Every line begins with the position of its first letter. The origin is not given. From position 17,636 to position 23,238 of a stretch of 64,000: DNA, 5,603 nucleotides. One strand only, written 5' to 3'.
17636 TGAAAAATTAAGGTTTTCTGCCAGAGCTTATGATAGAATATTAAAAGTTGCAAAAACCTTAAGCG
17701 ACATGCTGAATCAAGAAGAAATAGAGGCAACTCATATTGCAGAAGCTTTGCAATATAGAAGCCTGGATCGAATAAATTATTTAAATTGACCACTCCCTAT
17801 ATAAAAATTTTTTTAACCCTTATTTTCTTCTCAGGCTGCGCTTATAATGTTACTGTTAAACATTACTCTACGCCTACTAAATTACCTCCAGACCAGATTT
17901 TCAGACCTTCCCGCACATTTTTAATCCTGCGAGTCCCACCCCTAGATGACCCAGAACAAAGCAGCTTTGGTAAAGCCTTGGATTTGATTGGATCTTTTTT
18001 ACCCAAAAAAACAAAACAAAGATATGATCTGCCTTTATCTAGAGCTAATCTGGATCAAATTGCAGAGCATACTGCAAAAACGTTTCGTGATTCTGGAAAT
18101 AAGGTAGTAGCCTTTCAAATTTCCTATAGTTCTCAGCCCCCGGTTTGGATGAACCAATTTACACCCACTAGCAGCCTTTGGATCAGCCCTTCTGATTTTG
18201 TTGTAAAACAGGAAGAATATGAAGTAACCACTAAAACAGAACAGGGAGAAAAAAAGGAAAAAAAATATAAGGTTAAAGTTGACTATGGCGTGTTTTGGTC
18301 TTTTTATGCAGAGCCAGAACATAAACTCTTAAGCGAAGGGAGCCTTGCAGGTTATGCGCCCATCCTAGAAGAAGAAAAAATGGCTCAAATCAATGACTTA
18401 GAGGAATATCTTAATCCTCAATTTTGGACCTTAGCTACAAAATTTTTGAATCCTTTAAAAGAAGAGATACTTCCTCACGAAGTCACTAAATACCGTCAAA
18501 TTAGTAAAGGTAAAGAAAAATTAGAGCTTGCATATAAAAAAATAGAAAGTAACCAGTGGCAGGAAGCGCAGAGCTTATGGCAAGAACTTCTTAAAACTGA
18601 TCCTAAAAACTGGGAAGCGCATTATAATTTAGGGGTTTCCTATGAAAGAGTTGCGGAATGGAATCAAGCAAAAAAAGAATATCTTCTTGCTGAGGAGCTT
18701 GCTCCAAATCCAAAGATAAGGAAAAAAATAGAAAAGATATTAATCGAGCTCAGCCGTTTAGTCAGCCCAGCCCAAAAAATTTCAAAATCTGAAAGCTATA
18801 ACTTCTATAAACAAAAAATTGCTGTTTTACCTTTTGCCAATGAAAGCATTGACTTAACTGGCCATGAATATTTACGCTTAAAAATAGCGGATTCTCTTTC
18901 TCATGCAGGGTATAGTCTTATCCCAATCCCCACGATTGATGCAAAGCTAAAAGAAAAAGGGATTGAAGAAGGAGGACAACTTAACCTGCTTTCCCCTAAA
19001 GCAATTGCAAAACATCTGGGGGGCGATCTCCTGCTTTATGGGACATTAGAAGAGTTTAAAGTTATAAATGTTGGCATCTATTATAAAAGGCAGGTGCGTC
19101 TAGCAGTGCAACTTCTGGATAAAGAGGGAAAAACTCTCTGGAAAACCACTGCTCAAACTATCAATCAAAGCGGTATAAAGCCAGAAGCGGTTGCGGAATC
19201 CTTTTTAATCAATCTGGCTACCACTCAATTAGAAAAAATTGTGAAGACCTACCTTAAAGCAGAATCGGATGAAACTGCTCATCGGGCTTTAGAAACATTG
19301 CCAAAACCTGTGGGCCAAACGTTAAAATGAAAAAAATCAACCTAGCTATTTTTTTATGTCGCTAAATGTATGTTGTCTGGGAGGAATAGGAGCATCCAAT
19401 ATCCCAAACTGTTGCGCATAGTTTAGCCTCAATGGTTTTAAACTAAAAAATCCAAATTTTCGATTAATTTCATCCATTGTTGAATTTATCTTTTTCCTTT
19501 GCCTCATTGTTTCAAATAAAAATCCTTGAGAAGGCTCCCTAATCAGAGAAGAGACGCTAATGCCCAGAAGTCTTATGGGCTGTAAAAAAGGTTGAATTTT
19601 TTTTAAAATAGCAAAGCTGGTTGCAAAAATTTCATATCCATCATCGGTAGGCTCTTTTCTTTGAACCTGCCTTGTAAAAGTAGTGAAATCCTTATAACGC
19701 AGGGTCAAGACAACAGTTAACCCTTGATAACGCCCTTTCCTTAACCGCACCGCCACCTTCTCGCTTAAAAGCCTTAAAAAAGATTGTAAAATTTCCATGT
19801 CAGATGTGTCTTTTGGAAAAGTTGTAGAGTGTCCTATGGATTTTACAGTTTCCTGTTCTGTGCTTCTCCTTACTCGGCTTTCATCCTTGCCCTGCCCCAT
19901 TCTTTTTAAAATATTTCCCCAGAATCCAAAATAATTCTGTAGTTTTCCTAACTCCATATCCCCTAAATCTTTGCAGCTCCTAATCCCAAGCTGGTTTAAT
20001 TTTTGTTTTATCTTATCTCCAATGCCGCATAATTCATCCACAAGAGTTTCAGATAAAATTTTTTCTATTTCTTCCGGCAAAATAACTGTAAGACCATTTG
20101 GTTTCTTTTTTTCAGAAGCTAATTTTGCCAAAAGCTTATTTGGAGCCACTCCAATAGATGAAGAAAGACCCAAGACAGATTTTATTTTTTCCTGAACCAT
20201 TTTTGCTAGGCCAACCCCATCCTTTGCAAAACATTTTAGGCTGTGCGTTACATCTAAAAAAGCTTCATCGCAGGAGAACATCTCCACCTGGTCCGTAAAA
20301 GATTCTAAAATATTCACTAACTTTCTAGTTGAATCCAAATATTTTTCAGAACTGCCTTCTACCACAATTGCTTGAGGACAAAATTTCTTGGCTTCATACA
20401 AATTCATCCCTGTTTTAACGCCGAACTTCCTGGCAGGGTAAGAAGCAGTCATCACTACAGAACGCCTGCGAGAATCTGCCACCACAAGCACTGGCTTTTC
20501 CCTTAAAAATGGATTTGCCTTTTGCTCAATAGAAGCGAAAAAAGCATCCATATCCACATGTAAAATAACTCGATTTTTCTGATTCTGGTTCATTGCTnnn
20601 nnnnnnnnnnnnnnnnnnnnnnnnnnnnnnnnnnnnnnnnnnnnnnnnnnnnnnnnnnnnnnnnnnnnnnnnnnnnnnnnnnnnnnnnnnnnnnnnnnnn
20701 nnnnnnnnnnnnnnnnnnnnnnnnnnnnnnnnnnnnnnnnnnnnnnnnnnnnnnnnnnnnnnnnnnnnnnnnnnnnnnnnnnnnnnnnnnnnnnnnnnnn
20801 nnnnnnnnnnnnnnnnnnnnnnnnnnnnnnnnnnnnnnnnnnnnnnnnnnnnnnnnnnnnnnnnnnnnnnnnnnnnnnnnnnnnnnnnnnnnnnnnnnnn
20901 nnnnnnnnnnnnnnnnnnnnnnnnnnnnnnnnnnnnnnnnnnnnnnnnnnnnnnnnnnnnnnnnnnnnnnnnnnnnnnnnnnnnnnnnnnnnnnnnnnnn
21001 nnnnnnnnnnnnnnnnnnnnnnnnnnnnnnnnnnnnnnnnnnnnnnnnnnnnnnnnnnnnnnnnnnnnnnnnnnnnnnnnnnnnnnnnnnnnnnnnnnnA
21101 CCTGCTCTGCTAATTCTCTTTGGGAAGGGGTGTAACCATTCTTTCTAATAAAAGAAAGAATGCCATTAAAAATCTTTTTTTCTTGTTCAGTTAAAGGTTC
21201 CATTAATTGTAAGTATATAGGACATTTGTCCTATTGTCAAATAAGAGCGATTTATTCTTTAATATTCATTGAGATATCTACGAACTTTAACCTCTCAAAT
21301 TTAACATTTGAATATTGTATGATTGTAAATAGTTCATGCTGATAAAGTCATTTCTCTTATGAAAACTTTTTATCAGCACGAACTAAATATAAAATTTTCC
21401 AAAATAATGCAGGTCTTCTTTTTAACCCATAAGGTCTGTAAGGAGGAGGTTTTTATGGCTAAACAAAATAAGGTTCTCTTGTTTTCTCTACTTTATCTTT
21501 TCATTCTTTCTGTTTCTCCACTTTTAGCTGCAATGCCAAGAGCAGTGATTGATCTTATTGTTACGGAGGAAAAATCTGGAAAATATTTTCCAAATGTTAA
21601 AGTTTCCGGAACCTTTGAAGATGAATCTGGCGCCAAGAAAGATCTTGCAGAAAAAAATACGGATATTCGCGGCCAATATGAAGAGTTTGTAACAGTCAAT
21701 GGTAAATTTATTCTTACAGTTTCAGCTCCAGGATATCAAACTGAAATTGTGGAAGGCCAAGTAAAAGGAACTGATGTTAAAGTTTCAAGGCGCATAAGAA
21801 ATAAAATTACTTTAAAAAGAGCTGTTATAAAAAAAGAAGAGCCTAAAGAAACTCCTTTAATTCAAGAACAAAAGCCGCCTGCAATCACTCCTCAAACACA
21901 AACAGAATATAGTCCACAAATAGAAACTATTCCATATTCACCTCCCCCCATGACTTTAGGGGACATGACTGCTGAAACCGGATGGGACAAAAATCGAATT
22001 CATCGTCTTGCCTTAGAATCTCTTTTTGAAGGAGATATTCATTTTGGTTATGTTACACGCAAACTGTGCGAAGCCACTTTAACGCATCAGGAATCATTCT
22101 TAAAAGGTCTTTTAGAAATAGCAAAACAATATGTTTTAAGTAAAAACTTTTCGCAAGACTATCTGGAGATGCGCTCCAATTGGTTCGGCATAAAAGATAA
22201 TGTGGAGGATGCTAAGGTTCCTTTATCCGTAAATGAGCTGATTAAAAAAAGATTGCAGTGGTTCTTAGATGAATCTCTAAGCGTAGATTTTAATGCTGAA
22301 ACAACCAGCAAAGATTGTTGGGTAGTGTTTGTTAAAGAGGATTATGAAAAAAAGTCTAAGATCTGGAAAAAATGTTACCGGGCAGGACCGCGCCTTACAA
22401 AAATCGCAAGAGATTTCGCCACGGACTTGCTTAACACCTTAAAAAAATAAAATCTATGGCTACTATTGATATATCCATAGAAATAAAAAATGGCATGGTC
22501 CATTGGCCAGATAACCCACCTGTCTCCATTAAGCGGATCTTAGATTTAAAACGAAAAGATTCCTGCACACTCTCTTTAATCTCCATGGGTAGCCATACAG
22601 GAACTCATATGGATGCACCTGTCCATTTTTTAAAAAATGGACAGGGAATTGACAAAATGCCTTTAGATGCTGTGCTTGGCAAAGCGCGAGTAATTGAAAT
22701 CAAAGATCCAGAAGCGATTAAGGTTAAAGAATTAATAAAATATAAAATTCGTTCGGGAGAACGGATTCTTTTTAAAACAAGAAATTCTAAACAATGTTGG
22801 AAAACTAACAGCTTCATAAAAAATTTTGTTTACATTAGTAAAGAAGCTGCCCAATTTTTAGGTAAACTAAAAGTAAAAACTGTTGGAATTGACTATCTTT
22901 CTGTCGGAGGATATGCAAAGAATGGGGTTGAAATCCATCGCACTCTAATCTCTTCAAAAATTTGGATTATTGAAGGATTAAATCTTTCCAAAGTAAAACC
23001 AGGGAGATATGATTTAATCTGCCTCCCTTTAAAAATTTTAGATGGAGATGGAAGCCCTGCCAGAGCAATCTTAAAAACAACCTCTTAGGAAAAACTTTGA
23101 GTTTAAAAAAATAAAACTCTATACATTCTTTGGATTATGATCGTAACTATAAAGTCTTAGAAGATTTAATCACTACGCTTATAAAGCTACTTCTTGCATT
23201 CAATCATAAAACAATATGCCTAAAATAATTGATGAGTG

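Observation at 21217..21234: Non-canonical candidate LexA box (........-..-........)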

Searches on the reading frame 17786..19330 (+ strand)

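Call 4: search_protein_families(library=pfam, proteins=[window:17786-19330:+])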
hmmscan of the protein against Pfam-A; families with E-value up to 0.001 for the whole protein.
window:17786-19330:+ (514 aa): 7 families
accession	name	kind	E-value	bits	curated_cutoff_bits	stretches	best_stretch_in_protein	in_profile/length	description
PF05643.16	GNA1162-like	-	1.8e-13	50.9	25.9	1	343-498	12-164/185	Putative lipoprotein GNA1162-like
PF19867.5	DUF6340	-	8.1e-08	32.2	26.4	1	137-287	94-255/258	Family of unknown function (DUF6340)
PF07719.23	TPR_2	-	1.4e-06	28.4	27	0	276-308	1-33/34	Tetratricopeptide repeat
PF14559.12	TPR_19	-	1.2e-05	25.9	25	1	253-312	2-62/68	Tetratricopeptide repeat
PF13414.12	TPR_11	-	4.2e-05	23.6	26.8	1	254-288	6-40/42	TPR repeat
PF13432.12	TPR_16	-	5e-05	24.1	32.7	1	247-288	2-43/65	Tetratricopeptide repeat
PF13431.12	TPR_17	-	0.00014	22.3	24.4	1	264-296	1-33/34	Tetratricopeptide repeat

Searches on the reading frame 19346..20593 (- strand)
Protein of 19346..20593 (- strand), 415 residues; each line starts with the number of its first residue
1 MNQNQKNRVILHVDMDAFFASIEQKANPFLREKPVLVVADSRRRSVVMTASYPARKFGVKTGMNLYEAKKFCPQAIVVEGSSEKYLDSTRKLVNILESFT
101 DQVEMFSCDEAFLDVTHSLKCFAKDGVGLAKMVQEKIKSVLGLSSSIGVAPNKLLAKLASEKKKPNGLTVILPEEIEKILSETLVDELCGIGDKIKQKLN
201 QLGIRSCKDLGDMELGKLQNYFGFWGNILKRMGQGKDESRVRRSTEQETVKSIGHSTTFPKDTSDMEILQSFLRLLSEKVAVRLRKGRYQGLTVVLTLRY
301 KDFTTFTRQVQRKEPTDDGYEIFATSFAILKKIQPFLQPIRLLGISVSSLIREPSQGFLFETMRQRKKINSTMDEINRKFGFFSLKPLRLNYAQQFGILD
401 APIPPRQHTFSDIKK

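Call 4: search_protein_families(library=pfam, proteins=[window:19346-20593:-])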
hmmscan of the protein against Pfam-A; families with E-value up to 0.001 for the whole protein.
window:19346-20593:- (415 aa): 3 families
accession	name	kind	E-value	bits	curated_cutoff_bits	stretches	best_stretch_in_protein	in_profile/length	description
PF00817.25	IMS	-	4.7e-47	160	23.2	1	13-161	1-148/148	impB/mucB/samB family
PF11799.13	IMS_C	-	5.5e-26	91.6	20.7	1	251-354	2-103/109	impB/mucB/samB family C-terminal domain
PF21999.2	IMS_HHH_1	-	4.6e-11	43.4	27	1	187-237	2-53/53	DNA polymerase-iota, thumb domain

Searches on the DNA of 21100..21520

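Call 67: search_rna_families(source=window, start=21100, end=21520, threshold=evalue, max_evalue=1)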
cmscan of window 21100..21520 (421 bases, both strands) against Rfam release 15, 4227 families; matches with E-value up to 1: 4.
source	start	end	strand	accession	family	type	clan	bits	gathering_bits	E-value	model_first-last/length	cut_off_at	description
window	21262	21346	+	RF04330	snoMe28S-C3422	Gene; snRNA; snoRNA; CD-box;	-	25.7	80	0.59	1-79/79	no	Drosophila C/D box small nucleolar RNA snoMe28S-C3422 family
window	21323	21391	-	RF03583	MIR781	Gene; miRNA;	-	19.5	88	0.48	1-94/94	no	MIR781 microRNA precursor family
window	21323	21392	-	RF03958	mir-959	Gene; miRNA;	-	18.8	85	0.85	1-91/91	no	mir-959 microRNA precursor family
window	21124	21177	+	RF03871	mir-5681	Gene; miRNA;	-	17.4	88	0.69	1-61/61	no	mir-5681 microRNA precursor family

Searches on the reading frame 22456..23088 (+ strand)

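Call 4: search_protein_families(library=pfam, proteins=[window:22456-23088:+])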
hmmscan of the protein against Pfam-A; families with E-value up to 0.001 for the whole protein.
window:22456-23088:+ (210 aa): 1 family
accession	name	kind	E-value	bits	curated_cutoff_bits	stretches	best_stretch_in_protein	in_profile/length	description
PF04199.19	Cyclase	-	3.1e-27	96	23.1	1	4-150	1-140/142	Putative cyclase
